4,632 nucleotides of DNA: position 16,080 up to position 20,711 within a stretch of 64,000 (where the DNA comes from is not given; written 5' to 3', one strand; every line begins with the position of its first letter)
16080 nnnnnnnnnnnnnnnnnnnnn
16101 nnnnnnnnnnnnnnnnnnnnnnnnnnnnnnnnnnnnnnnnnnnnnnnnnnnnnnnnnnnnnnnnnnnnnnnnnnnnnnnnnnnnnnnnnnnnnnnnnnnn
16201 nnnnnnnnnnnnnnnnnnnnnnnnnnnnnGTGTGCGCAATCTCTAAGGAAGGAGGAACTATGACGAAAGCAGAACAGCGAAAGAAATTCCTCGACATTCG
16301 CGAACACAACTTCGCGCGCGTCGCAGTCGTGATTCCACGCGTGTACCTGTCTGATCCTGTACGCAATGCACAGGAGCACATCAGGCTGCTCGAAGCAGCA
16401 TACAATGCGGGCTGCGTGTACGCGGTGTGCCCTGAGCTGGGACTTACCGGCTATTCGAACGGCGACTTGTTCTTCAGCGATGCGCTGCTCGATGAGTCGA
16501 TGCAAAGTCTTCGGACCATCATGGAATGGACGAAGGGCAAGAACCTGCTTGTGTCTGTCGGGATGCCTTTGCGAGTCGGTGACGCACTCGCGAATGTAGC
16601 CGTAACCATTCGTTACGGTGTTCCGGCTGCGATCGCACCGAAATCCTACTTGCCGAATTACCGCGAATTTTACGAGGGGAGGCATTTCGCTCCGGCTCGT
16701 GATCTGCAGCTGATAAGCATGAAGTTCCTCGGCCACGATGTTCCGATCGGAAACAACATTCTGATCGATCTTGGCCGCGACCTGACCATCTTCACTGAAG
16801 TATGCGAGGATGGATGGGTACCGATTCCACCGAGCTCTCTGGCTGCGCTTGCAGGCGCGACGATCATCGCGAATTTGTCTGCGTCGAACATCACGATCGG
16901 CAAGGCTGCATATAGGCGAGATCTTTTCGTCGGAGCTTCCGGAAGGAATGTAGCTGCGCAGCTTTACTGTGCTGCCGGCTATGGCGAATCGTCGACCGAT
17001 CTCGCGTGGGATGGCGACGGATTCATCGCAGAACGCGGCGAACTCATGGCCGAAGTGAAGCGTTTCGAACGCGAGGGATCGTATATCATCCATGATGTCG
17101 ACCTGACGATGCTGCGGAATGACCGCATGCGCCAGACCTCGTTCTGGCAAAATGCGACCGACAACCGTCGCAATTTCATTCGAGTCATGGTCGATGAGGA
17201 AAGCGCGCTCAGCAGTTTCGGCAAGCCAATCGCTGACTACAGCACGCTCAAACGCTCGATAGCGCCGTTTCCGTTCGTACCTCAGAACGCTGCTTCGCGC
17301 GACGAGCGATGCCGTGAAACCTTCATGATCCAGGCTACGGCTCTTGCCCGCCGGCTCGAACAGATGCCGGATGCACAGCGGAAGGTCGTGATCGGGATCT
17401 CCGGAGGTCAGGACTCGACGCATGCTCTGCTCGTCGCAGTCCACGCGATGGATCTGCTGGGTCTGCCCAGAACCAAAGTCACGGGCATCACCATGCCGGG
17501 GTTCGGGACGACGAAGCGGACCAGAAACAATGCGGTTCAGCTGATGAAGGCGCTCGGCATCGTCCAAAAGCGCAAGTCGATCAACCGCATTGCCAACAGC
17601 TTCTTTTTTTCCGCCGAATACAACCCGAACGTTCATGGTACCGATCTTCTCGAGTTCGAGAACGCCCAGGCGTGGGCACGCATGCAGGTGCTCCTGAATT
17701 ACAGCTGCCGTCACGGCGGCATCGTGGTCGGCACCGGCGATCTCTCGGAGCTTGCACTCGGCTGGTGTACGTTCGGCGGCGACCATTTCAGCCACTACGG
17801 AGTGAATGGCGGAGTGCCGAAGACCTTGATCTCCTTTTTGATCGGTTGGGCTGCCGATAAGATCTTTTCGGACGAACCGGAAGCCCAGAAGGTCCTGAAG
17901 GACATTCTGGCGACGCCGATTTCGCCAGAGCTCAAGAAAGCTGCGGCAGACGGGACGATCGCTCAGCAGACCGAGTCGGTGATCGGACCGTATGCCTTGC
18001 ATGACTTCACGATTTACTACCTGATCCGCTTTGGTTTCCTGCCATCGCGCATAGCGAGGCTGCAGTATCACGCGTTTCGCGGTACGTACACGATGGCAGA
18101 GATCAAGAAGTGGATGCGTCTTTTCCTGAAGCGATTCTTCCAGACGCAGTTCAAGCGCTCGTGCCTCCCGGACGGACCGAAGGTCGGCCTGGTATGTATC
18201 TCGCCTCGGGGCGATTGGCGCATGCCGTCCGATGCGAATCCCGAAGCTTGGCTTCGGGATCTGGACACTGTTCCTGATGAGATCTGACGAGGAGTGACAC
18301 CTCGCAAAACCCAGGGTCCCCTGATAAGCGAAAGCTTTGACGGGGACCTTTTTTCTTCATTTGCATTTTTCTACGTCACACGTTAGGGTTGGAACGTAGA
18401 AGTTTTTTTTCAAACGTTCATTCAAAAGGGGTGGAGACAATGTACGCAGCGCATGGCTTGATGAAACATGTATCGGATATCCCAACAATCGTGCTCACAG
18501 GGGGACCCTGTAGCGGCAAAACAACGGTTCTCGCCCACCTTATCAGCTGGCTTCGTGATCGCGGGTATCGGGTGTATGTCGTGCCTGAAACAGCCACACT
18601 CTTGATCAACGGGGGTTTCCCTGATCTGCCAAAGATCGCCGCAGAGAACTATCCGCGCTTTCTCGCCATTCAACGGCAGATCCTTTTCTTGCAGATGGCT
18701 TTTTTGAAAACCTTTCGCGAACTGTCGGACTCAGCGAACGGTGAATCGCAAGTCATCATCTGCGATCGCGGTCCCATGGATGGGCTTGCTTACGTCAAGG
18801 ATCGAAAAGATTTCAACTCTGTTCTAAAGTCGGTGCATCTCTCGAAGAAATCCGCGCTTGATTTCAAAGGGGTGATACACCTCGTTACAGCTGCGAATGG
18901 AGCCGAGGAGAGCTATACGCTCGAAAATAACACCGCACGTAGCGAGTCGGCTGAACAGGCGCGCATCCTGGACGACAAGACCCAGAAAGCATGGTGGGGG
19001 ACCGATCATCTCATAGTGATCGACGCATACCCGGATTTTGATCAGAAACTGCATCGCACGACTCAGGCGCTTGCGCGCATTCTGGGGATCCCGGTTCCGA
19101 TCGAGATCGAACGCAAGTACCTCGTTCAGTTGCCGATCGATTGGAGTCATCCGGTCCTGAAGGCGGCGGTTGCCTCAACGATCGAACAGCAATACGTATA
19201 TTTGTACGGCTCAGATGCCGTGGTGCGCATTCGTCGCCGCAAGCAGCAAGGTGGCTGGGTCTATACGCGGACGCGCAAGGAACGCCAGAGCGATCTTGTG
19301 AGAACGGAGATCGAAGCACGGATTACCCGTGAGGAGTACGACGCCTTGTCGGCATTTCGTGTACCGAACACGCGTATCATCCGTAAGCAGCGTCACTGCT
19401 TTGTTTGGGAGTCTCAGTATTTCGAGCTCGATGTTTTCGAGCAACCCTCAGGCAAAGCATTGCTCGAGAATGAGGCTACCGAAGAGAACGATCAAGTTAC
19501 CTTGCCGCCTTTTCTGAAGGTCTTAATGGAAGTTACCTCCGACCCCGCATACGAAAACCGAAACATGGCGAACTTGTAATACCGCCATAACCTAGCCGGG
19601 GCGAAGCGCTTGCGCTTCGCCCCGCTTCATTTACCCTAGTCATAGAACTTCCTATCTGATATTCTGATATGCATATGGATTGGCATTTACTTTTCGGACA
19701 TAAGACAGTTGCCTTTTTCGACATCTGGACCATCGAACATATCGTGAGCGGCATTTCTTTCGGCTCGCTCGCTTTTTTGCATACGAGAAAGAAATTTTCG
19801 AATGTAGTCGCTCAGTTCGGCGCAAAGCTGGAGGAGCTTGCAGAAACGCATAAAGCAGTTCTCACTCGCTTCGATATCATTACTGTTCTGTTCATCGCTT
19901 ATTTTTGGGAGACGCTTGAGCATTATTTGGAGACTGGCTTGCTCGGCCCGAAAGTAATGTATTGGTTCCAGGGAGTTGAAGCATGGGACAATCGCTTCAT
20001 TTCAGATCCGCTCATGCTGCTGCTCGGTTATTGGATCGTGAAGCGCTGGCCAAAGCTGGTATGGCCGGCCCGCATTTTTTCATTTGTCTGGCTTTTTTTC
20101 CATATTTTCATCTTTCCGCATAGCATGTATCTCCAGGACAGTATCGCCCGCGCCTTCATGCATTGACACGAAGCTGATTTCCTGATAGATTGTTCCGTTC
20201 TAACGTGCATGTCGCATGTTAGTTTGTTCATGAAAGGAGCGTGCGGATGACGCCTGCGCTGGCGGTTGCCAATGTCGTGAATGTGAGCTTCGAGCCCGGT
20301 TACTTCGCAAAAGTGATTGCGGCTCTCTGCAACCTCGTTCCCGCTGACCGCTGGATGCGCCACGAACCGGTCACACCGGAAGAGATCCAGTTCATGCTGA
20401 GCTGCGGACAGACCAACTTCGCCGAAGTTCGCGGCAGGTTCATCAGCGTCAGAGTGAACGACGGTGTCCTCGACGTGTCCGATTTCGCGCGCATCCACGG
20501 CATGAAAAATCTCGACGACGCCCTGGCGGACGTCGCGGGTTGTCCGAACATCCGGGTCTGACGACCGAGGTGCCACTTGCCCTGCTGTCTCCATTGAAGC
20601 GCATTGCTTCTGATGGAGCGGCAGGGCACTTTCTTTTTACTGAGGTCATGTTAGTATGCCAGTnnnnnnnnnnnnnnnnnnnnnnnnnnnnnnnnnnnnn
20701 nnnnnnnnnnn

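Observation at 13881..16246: PncB-family phosphoribosyltransferase next to an atypical Prs-like PRPP-synthetase homologue, downstream of ARH and Nudix ADPRase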

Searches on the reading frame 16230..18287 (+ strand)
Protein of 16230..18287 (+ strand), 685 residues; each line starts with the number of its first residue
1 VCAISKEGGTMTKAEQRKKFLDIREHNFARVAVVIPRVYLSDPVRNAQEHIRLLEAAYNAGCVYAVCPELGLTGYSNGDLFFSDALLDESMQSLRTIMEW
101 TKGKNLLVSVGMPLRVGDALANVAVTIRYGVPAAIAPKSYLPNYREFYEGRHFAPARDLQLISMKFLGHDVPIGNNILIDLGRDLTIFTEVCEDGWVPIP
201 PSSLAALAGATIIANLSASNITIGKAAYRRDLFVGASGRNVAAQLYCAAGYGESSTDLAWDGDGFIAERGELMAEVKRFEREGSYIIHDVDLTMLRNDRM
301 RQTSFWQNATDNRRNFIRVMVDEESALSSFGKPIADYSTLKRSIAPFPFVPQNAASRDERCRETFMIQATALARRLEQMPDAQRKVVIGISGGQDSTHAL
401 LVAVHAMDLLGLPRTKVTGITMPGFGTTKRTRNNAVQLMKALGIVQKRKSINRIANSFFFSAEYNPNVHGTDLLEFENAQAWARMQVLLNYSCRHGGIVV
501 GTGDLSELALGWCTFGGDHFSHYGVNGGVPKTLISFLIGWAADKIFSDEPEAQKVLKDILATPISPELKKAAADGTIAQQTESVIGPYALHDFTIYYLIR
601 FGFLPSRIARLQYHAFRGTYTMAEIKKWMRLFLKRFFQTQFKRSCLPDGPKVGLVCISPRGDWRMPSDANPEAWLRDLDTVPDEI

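Call 3: search_protein_families(library=pfam, proteins=[window:16230-18287:+], max_evalue=0.01)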
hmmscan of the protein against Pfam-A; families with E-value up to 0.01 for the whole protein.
window:16230-18287:+ (685 aa): 2 families
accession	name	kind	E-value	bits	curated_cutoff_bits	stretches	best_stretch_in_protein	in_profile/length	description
PF02540.23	NAD_synthase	-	1.5e-22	80.4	21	1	383-539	18-164/242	NAD synthase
PF00795.27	CN_hydrolase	-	7.8e-13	48.8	23.2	1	30-298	1-254/256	Carbon-nitrogen hydrolase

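Call 4: search_protein_families(library=ncbifam, proteins=[window:16230-18287:+], max_evalue=0.01)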
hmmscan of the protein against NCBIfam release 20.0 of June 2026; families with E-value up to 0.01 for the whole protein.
window:16230-18287:+ (685 aa): 8 families
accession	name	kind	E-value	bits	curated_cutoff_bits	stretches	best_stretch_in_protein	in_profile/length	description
NF002730.0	PRK02628.1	equivalog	1.5e-239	796.7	473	1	19-683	3-675/677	NAD(+) synthase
NF010588.0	PRK13981.1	equivalog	3.3e-50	171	479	1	38-574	14-465/546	NAD+ synthase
NF010587.0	PRK13980.1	equivalog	1.7e-21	76.6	255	1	382-519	30-156/267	NAD+ synthase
TIGR00552.1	nadE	equivalog_domain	9.3e-20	70.9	63.65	1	383-519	22-152/251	NAD(+) synthase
NF001979.1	PRK00768.1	equivalog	7.6e-06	25.6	250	1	376-518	32-174/266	NAD(+) synthase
NF002048.0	PRK00876.1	subfamily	9.3e-06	24.7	313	1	382-457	36-106/330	NAD(+) synthase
TIGR00268.2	TIGR00268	equivalog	0.0035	16.6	150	1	374-456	4-81/259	ATP-dependent sacrificial sulfur transferase LarE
NF006351.0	PRK08576.1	equivalog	0.0063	15.1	290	0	362-408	215-259/436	hypothetical protein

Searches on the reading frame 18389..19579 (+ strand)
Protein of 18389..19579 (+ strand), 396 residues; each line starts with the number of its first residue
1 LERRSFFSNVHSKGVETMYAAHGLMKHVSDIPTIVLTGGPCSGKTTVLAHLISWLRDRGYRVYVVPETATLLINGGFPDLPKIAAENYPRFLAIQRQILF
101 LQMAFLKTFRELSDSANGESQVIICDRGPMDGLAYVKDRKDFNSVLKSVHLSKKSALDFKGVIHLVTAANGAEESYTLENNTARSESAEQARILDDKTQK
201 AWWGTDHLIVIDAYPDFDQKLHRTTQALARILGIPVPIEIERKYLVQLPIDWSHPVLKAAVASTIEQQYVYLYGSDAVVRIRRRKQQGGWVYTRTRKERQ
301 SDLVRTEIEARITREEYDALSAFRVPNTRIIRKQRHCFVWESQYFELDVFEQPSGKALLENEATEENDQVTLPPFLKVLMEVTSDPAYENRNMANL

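Call 3: search_protein_families(library=pfam, proteins=[window:18389-19579:+], max_evalue=0.01)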
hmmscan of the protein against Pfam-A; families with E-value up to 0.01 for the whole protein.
window:18389-19579:+ (396 aa): 11 families
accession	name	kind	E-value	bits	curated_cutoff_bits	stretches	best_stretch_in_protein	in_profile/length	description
PF13521.12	AAA_28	-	7.4e-18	65.7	27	1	34-214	2-158/164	AAA domain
PF25199.1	nSTAND_NTPase5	-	6.2e-06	26.5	34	1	32-127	42-133/145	Novel STAND NTPase 5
PF08433.16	KTI12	-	5.7e-05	23.2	22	1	32-69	2-39/271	Chromatin associated protein KTI12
PF01928.26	CYTH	-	5.8e-05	23.4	23.2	1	238-322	2-94/179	CYTH domain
PF20720.3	nSTAND3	-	7.2e-05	23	27.2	1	32-67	18-52/155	Novel STAND NTPase 3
PF13245.12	AAA_19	-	7.4e-05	23.4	25.1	1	31-65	11-47/134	AAA domain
PF03308.22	MeaB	-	0.00055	19.5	23.1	1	25-65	27-67/273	Methylmalonyl Co-A mutase-associated GTPase MeaB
PF02223.23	Thymidylate_kin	-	0.00085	19.5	27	1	42-138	7-98/185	Thymidylate kinase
PF03205.20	MobB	-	0.0014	19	26.6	1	36-65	4-33/133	Molybdopterin guanine dinucleotide synthesis protein B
PF01656.29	CbiA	-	0.0027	18.1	25.4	0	42-65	10-33/125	CobQ/CobB/MinD/ParA nucleotide binding domain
PF03266.21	NTPase_1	-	0.0051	17.1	23.9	0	34-62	2-30/168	NTPase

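Call 4: search_protein_families(library=ncbifam, proteins=[window:18389-19579:+], max_evalue=0.01)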
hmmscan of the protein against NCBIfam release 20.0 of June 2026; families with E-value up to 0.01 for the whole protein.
window:18389-19579:+ (396 aa): 7 families
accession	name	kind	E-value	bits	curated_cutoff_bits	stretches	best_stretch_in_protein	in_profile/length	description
TIGR00041.1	DTMP_kinase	equivalog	4.5e-05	23.2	83.25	1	34-141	7-113/196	dTMP kinase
TIGR02759.1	TraD_Ftype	equivalog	0.00017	20.5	521.35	1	21-71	166-216/566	type IV conjugative transfer system coupling protein TraD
NF011056.0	PRK14489.1-1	equivalog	0.0002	20.6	379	1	12-68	186-240/363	bifunctional molybdenum cofactor guanylyltransferase MobA/molybdopterin-guanine dinucleotide biosynthesis adaptor protein MobB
TIGR00750.1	lao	equivalog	0.00053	19.2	240.75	1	26-65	29-68/300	methylmalonyl Co-A mutase-associated GTPase MeaB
TIGR00176.1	mobB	equivalog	0.00092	19.3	76.2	1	37-65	5-33/155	molybdopterin-guanine dinucleotide biosynthesis protein B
TIGR01448.2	helicase_RecD2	equivalog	0.0018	16.5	500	1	32-63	332-363/713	SF1B family DNA helicase RecD2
NF040671.1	PLuB_AAA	exception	0.0086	13.5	999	0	34-70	834-870/1256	PLuB system helicase-like protein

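Call 12: search_protein_families(library=phrogs, proteins=[window:18389-19579:+], max_evalue=0.001)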
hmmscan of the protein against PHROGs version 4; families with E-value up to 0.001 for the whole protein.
window:18389-19579:+ (396 aa): 3 families
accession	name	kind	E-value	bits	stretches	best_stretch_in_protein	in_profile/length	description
phrog_6660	-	unknown function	3.3e-14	54.1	1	239-395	4-151/157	-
phrog_2107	-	other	5.1e-08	33.8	1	32-143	4-107/201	thymidylate kinase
phrog_761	-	other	9.9e-06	26.4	1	33-144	21-123/362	thymidylate kinase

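Call 63: search_protein_families(library=padloc, proteins=[window:18389-19579:+], max_evalue=0.01)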
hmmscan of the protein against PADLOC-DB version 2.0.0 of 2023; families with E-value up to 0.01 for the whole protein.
window:18389-19579:+ (396 aa): 4 families
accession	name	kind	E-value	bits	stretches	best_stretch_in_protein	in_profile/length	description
PDLC04140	mad8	-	0.00017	19.2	1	28-70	24-68/314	mads_8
PDLC01734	typeIV_RecD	-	0.0037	13.6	1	25-68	348-391/763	RecD_0_IVD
PDLC05064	PDC-S68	-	0.0057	12.4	1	24-128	693-787/1273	-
PDLC01148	RecD_like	-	0.0058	12.9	1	23-66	320-363/719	RecD/Tra ATPase fused to N-terminal HHH domain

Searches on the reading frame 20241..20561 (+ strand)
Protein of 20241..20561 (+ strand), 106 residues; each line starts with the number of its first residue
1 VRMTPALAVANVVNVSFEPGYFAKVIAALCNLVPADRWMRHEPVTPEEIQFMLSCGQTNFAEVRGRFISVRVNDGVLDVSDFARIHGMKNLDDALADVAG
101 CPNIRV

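Call 62: search_protein_families(library=pfam, proteins=[window:20241-20561:+], max_evalue=1)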
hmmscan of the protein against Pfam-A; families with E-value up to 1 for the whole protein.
window:20241-20561:+ (106 aa): 1 family
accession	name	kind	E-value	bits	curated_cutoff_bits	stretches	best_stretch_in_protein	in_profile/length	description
PF08414.16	NADPH_Ox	-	0.16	12.8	27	1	57-90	27-59/101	Respiratory burst NADPH oxidase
